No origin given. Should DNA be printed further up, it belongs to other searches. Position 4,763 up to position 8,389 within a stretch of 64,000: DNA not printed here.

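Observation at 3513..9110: Split PKS-like module with apparently dead KS, AT and DH sites, fused to an intact Sfp-type PPTase and coupled to a KamA-type radical SAM enzyme, with no carrier domain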

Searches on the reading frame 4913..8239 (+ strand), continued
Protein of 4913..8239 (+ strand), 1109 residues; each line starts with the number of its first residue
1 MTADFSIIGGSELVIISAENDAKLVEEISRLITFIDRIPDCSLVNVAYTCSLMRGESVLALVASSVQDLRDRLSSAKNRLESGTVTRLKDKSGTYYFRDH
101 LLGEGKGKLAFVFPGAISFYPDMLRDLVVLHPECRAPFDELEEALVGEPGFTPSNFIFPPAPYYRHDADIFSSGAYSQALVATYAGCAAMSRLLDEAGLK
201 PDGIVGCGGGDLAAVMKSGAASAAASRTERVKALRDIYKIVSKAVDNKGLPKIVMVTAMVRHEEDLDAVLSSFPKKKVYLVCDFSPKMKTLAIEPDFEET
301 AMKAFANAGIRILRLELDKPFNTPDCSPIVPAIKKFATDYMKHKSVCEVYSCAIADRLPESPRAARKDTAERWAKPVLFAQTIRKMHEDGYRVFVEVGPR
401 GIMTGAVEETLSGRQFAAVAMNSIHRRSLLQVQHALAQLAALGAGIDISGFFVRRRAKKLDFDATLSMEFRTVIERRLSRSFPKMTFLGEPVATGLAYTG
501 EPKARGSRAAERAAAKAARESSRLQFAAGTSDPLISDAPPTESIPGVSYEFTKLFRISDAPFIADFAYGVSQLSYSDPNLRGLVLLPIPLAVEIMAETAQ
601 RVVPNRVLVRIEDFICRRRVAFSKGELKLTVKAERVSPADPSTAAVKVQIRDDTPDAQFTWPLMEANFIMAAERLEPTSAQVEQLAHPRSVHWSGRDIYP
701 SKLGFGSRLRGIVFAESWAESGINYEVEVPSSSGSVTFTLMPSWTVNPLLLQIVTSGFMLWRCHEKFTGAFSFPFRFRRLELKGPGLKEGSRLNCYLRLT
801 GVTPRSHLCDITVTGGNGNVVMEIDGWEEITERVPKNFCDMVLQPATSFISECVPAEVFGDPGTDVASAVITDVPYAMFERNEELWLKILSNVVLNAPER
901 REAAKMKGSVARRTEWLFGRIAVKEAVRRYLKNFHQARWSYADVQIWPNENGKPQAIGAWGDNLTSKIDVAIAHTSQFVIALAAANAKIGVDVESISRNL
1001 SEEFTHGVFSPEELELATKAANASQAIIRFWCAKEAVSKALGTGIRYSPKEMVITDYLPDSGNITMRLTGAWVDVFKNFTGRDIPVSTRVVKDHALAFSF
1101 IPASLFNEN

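Call 33: search_protein_families(library=pfam, proteins=[P0268, P0273, P0256, P0245, P0266, P0274], max_evalue=0.001)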
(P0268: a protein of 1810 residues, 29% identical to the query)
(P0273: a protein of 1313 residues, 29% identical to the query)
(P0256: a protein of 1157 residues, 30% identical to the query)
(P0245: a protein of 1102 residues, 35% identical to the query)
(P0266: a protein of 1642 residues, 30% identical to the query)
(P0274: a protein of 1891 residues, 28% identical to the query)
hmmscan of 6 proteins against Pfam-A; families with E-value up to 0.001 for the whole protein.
P0268 (1810 aa): 10 families
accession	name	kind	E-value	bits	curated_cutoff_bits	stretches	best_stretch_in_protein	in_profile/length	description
PF00109.32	ketoacyl-synt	-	4.6e-57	193.9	20.8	1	16-298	3-252/252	Beta-ketoacyl synthase, N-terminal domain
PF02801.28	Ketoacyl-synt_C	-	2e-37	128.2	20.8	1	306-423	1-118/119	Beta-ketoacyl synthase, C-terminal domain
PF00698.26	Acyl_transf_1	-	1.7e-23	84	32.7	1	590-893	2-288/319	Acyl transferase domain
PF01648.25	ACPS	-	6.7e-19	68.4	25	1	1690-1768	1-87/111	4'-phosphopantetheinyl transferase superfamily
PF14765.12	PS-DH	-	2.8e-12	46.9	23.7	1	1398-1529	23-153/166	Polyketide synthase dehydratase N-terminal domain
PF22336.2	RhiE-like_linker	-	1e-10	41.9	27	1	498-557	4-63/67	RhiE-like, KS-MAT linker domain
PF16197.11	KAsynt_C_assoc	-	5.6e-10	40.1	33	1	428-539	6-107/111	Ketoacyl-synthetase C-terminal extension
PF22621.2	CurL-like_PKS_C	-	1.2e-09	38.4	27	1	498-554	7-64/64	CurL-like, PKS C-terminal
PF00550.31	PP-binding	-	1.7e-08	35.1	20.8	1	1116-1184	2-66/67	Phosphopantetheine attachment site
PF21089.3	PKS_DH_N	-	0.00011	22.5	27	1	1255-1341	21-93/103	Polyketide synthase dehydratase domain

P0273 (1313 aa): 5 families
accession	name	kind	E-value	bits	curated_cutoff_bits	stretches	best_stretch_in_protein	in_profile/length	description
PF00698.26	Acyl_transf_1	-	8.3e-25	88.3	32.7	1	111-421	2-286/319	Acyl transferase domain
PF01648.25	ACPS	-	7.1e-16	58.7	25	1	1190-1273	1-90/111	4'-phosphopantetheinyl transferase superfamily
PF14765.12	PS-DH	-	7.1e-15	55.4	23.7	1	903-1034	29-159/166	Polyketide synthase dehydratase N-terminal domain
PF00550.31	PP-binding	-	2.7e-07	31.2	20.8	1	633-697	2-66/67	Phosphopantetheine attachment site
PF22621.2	CurL-like_PKS_C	-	7.9e-06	26.2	27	1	15-75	4-64/64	CurL-like, PKS C-terminal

P0256 (1157 aa): 3 families
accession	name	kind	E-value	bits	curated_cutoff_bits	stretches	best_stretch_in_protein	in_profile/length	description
PF00698.26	Acyl_transf_1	-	2.4e-15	57.3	32.7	1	119-423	2-291/319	Acyl transferase domain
PF01648.25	ACPS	-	3.8e-13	49.9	25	1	1039-1123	1-95/111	4'-phosphopantetheinyl transferase superfamily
PF14765.12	PS-DH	-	1.4e-11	44.6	23.7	1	749-872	30-152/166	Polyketide synthase dehydratase N-terminal domain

P0245 (1102 aa): 3 families
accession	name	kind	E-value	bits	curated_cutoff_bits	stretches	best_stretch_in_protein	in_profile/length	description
PF01648.25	ACPS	-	2.5e-14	53.7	25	1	978-1062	2-93/111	4'-phosphopantetheinyl transferase superfamily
PF14765.12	PS-DH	-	3.3e-10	40.2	23.7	1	691-815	31-154/166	Polyketide synthase dehydratase N-terminal domain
PF22621.2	CurL-like_PKS_C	-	3e-05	24.3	27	1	18-75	7-64/64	CurL-like, PKS C-terminal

P0266 (1642 aa): 9 families
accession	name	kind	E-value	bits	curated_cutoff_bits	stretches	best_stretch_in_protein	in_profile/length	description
PF00109.32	ketoacyl-synt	-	7.6e-57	193.2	20.8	1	11-291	2-252/252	Beta-ketoacyl synthase, N-terminal domain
PF02801.28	Ketoacyl-synt_C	-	8.7e-36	123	20.8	1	299-415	1-118/119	Beta-ketoacyl synthase, C-terminal domain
PF00698.26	Acyl_transf_1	-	7.5e-22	78.6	32.7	1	584-886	2-279/319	Acyl transferase domain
PF14765.12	PS-DH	-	1.6e-15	57.5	23.7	1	1229-1360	22-156/166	Polyketide synthase dehydratase N-terminal domain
PF01648.25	ACPS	-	2.6e-15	56.8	25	1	1524-1635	2-111/111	4'-phosphopantetheinyl transferase superfamily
PF16197.11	KAsynt_C_assoc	-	6.8e-11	43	33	1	418-526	1-102/111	Ketoacyl-synthetase C-terminal extension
PF22621.2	CurL-like_PKS_C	-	8.8e-07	29.2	27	1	501-548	17-64/64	CurL-like, PKS C-terminal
PF22336.2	RhiE-like_linker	-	1.8e-05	25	27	1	502-553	15-65/67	RhiE-like, KS-MAT linker domain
PF00108.29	Thiolase_N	-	1.9e-05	24.6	26.4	1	207-248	79-120/260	Thiolase, N-terminal domain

P0274 (1891 aa): 9 families
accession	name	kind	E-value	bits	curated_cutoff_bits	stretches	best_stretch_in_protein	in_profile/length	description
PF00109.32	ketoacyl-synt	-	5.3e-56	190.5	20.8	1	31-313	3-252/252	Beta-ketoacyl synthase, N-terminal domain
PF02801.28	Ketoacyl-synt_C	-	1.1e-37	129.1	20.8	1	321-438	1-118/119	Beta-ketoacyl synthase, C-terminal domain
PF00698.26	Acyl_transf_1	-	1.9e-26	93.7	32.7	1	608-913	3-288/319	Acyl transferase domain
PF14765.12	PS-DH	-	3.7e-18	66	23.7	1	1448-1596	7-153/166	Polyketide synthase dehydratase N-terminal domain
PF01648.25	ACPS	-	2.6e-16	60.1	25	1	1759-1836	2-87/111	4'-phosphopantetheinyl transferase superfamily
PF00550.31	PP-binding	-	5.2e-12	46.3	20.8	1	1199-1268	1-67/67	Phosphopantetheine attachment site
PF16197.11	KAsynt_C_assoc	-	7.5e-10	39.6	33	1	441-550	1-102/111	Ketoacyl-synthetase C-terminal extension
PF22621.2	CurL-like_PKS_C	-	7.2e-06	26.3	27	1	511-571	3-64/64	CurL-like, PKS C-terminal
PF21089.3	PKS_DH_N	-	5.7e-05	23.4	27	1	1305-1406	2-92/103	Polyketide synthase dehydratase domain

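Call 34: search_protein_families(library=ncbifam, proteins=[P0268, P0274, P0266, P0273], max_evalue=1e-10)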
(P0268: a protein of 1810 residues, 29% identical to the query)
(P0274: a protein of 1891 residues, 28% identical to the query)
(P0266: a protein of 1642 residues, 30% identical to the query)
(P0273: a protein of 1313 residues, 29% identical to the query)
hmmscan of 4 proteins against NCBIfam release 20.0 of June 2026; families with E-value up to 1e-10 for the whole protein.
P0268 (1810 aa): 23 families
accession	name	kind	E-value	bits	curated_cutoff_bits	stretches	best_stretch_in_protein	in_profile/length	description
TIGR02813.1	omega_3_PfaA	subfamily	3.3e-232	773.8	1010.1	2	16-919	8-918/2582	polyketide-type polyunsaturated fatty acid synthase PfaA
NF045894.1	PKS_plus_SDR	equivalog_domain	2.9e-159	532.2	1740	2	196-934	149-864/1515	type I polyketide synthase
NF041183.1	Pks2_ls1_myc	equivalog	7.5e-109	364.6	2400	2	198-925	151-857/2086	sulfolipid-1 biosynthesis phthioceranic/hydroxyphthioceranic acid synthase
NF040607.1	mycolic_Pks13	equivalog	1.1e-108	364.5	2100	2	9-484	95-536/1680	polyketide synthase Pks13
TIGR03150.1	fabF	equivalog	4.7e-53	180.3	493.75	1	192-471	133-406/407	beta-ketoacyl-ACP synthase II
NF004970.0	PRK06333.1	subfamily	4.8e-50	170.6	525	1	191-475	144-423/424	beta-ketoacyl-ACP synthase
NF005589.0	PRK07314.1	subfamily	9.9e-50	169.5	387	1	192-474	136-412/413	beta-ketoacyl-ACP synthase II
NF053555.1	prodigi_MBC_PigJ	equivalog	9.8e-40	136.5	900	1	203-472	496-757/759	prodigiosin MBC biosynthesis protein PigJ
NF006618.0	PRK09185.1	subfamily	4.5e-39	134.6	407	1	203-472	144-391/394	beta-ketoacyl-ACP synthase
NF058662.1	cispenta_AmcF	equivalog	4.3e-37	128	325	1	201-472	110-368/369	cispentacin biosynthesis acyltransferase subunit AmcF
NF006274.0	PRK08439.1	equivalog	3.6e-36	124.8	621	1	192-472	134-404/406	beta-ketoacyl-ACP synthase II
NF006434.0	PRK08722.1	equivalog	2.2e-35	122.3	759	1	191-471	135-411/414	beta-ketoacyl-ACP synthase II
NF005490.0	PRK07103.1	equivalog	2.8e-34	118.9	445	1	191-473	140-412/414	polyketide beta-ketoacyl:acyl carrier protein synthase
NF005076.0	PRK06501.1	equivalog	4.2e-32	111.5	629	1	200-473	155-422/425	beta-ketoacyl-ACP synthase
NF005935.0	PRK07967.1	equivalog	5.8e-32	111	630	1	203-475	145-405/406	beta-ketoacyl-ACP synthase I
TIGR00556.1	pantethn_trn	domain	1.6e-12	47.7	45.35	0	1689-1786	3-107/128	phosphopantetheine--protein transferase domain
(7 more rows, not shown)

P0274 (1891 aa): 24 families
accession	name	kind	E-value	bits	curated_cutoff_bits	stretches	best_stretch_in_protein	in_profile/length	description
TIGR02813.1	omega_3_PfaA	subfamily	2.6e-236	787.4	1010.1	2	32-950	9-926/2582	polyketide-type polyunsaturated fatty acid synthase PfaA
NF045894.1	PKS_plus_SDR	equivalog_domain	1.1e-163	546.9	1740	1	207-954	145-861/1515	type I polyketide synthase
NF040607.1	mycolic_Pks13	equivalog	2.1e-117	393.4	2100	1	22-950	93-1000/1680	polyketide synthase Pks13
NF041183.1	Pks2_ls1_myc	equivalog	6.1e-107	358.3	2400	1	212-921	150-829/2086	sulfolipid-1 biosynthesis phthioceranic/hydroxyphthioceranic acid synthase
TIGR03150.1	fabF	equivalog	1.2e-56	192.1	493.75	1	202-488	128-406/407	beta-ketoacyl-ACP synthase II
NF005589.0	PRK07314.1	subfamily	8.9e-55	186.1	387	1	202-491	131-412/413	beta-ketoacyl-ACP synthase II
NF004970.0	PRK06333.1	subfamily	2.1e-52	178.4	525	1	187-491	128-422/424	beta-ketoacyl-ACP synthase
NF053555.1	prodigi_MBC_PigJ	equivalog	4.6e-42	144.2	900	1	218-489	496-757/759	prodigiosin MBC biosynthesis protein PigJ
NF005490.0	PRK07103.1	equivalog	9.1e-42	143.6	445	1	215-490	149-412/414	polyketide beta-ketoacyl:acyl carrier protein synthase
NF006618.0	PRK09185.1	subfamily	1.2e-41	143.1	407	1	215-489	141-391/394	beta-ketoacyl-ACP synthase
NF058662.1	cispenta_AmcF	equivalog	3.2e-39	135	325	1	215-447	109-336/369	cispentacin biosynthesis acyltransferase subunit AmcF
NF006434.0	PRK08722.1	equivalog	4.5e-39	134.5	759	1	202-487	131-410/414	beta-ketoacyl-ACP synthase II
NF005076.0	PRK06501.1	equivalog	1.1e-36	126.7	629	1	213-492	153-424/425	beta-ketoacyl-ACP synthase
NF006274.0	PRK08439.1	equivalog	7.9e-36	123.7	621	1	203-487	130-402/406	beta-ketoacyl-ACP synthase II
TIGR00128.1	fabD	equivalog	2.6e-35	122.3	260.9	1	604-901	2-281/290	ACP S-malonyltransferase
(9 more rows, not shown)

P0266 (1642 aa): 22 families
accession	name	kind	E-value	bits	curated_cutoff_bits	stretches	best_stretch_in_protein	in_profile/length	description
TIGR02813.1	omega_3_PfaA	subfamily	5.8e-175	583.9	1010.1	1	12-921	8-918/2582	polyketide-type polyunsaturated fatty acid synthase PfaA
NF045894.1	PKS_plus_SDR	equivalog_domain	9e-155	517.4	1740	2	183-937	143-865/1515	type I polyketide synthase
NF040607.1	mycolic_Pks13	equivalog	2.6e-110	369.9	2100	2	6-477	96-536/1680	polyketide synthase Pks13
NF041183.1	Pks2_ls1_myc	equivalog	5.4e-94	315.3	2400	1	185-917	145-847/2086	sulfolipid-1 biosynthesis phthioceranic/hydroxyphthioceranic acid synthase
TIGR03150.1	fabF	equivalog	1.5e-54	185.3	493.75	1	189-463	137-405/407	beta-ketoacyl-ACP synthase II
NF005589.0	PRK07314.1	subfamily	2.3e-52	178.1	387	1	189-467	140-412/413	beta-ketoacyl-ACP synthase II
NF004970.0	PRK06333.1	subfamily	1.4e-47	162.5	525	1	190-468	150-423/424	beta-ketoacyl-ACP synthase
NF053555.1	prodigi_MBC_PigJ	equivalog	2.2e-47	161.9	900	1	196-465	496-757/759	prodigiosin MBC biosynthesis protein PigJ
NF005490.0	PRK07103.1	equivalog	1.2e-41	143.1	445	1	190-466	146-412/414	polyketide beta-ketoacyl:acyl carrier protein synthase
NF006434.0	PRK08722.1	equivalog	3.3e-39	134.9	759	1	190-464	141-411/414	beta-ketoacyl-ACP synthase II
NF058662.1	cispenta_AmcF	equivalog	4.6e-38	131.2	325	1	193-424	109-336/369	cispentacin biosynthesis acyltransferase subunit AmcF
NF005076.0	PRK06501.1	equivalog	1.1e-37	129.9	629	1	190-465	152-421/425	beta-ketoacyl-ACP synthase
NF005935.0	PRK07967.1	equivalog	6.4e-37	127.4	630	1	188-467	137-404/406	beta-ketoacyl-ACP synthase I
NF006618.0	PRK09185.1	subfamily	1e-36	126.8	407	1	191-464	139-390/394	beta-ketoacyl-ACP synthase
NF004618.0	PRK05952.1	equivalog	1.5e-35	122.9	455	1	197-462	131-378/384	beta-ketoacyl-ACP synthase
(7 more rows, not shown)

P0273 (1313 aa): 8 families
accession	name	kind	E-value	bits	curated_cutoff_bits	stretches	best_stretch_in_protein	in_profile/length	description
TIGR02813.1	omega_3_PfaA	subfamily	5.5e-69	232.3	1010.1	2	24-423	491-890/2582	polyketide-type polyunsaturated fatty acid synthase PfaA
NF045894.1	PKS_plus_SDR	equivalog_domain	2.4e-45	154.7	1740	1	14-461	449-861/1515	type I polyketide synthase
TIGR00128.1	fabD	equivalog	2.7e-31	109.1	260.9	1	176-409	52-282/290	ACP S-malonyltransferase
TIGR03131.1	malonate_mdcH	equivalog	5.8e-26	91.6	297.9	1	187-425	57-286/297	malonate decarboxylase subunit epsilon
NF041183.1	Pks2_ls1_myc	equivalog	2.4e-20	71.1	2400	1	12-455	448-857/2086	sulfolipid-1 biosynthesis phthioceranic/hydroxyphthioceranic acid synthase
NF040607.1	mycolic_Pks13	equivalog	1.9e-16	58.7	2100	1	93-456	651-999/1680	polyketide synthase Pks13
NF037941.1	PKS_NbtC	equivalog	1.1e-12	46.8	1150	1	15-416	13-386/1027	nocobactin polyketide synthase NbtC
TIGR00556.1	pantethn_trn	domain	5.3e-11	42.7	45.35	0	1189-1250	3-70/128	phosphopantetheine--protein transferase domain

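Call 35: list_cluster_members(proteins=[P0268, P0274, P0266, P0273, P0256, P0245, P0243, P0244])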
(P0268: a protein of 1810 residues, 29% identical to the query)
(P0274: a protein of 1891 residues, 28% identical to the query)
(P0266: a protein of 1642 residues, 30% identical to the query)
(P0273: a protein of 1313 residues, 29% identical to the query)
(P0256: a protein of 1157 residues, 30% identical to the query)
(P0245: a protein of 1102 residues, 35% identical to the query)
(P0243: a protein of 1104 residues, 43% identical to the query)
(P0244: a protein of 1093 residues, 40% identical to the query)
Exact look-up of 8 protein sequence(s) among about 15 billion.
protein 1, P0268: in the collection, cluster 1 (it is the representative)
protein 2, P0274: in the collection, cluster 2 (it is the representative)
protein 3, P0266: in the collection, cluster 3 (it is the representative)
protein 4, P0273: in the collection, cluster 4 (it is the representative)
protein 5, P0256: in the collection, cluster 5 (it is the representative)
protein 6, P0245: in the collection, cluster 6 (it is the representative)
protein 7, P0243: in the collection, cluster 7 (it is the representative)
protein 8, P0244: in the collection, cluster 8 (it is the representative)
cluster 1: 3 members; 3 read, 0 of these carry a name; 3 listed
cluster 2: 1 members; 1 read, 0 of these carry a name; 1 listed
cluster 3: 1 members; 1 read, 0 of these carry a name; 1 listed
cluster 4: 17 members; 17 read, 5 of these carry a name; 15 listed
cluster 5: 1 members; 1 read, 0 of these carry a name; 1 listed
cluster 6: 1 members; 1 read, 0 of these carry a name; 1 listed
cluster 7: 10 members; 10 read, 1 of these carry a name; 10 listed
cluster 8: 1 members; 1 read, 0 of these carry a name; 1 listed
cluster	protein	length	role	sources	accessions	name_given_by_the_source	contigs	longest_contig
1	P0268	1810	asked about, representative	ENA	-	-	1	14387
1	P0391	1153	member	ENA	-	-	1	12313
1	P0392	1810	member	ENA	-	-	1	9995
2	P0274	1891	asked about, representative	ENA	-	-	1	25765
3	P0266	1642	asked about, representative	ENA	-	-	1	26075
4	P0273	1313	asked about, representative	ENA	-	-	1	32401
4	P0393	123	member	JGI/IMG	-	phosphopantetheine--protein transferase-like protein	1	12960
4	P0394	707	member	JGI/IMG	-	phosphopantetheinyl transferase/acyl carrier protein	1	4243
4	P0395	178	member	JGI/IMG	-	phosphopantetheine--protein transferase-like protein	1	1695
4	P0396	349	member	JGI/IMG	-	phosphopantetheinyl transferase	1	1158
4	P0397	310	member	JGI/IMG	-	phosphopantetheinyl transferase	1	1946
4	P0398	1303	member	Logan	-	-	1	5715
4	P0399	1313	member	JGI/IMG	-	-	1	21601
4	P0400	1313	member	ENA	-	-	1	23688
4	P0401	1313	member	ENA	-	-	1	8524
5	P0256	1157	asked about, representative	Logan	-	-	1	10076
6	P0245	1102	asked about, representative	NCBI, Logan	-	-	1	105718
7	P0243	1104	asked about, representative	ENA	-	-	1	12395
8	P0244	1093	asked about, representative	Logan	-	-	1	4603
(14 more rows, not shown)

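Call 36: find_encoding_contigs(protein=P0274, flank=10000, max_places=2)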
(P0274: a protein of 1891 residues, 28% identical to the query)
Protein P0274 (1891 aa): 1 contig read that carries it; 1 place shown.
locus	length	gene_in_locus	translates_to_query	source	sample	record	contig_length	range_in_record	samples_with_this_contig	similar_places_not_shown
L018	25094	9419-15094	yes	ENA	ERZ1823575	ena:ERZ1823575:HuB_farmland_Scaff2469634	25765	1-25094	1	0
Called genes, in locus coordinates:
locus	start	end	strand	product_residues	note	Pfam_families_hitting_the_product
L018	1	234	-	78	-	?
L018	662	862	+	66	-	-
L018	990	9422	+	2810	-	PF03060:NMO, PF00109:ketoacyl-synt, PF02801:Ketoacyl-synt_C, PF16197:KAsynt_C_assoc, PF00698:Acyl_transf_1, PF00106:adh_short, PF13561:adh_short_C2, PF00106:adh_short, +4 more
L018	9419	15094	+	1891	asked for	PF00109:ketoacyl-synt, PF02801:Ketoacyl-synt_C, PF16197:KAsynt_C_assoc, PF22621:CurL-like_PKS_C (weak), PF00698:Acyl_transf_1, PF00550:PP-binding, PF14765:PS-DH, PF01648:ACPS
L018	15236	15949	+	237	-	PF13578:Methyltransf_24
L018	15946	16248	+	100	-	-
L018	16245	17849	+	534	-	PF01663:Phosphodiest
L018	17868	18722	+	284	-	PF00561:Abhydrolase_1, PF12146:Hydrolase_4, PF12697:Abhydrolase_6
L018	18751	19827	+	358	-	PF00106:adh_short, PF08659:KR, PF13561:adh_short_C2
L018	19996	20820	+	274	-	PF00106:adh_short, PF08659:KR, PF13561:adh_short_C2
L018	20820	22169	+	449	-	PF00201:UDPGT, PF04101:Glyco_tran_28_C, PF06722:EryCIII-like_C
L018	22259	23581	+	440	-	PF00884:Sulfatase, PF01663:Phosphodiest (weak), PF16347:SGSH_C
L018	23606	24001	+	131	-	PF14534:DUF4440 (weak), PF12680:SnoaL_2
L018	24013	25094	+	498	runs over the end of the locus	PF13347:MFS_2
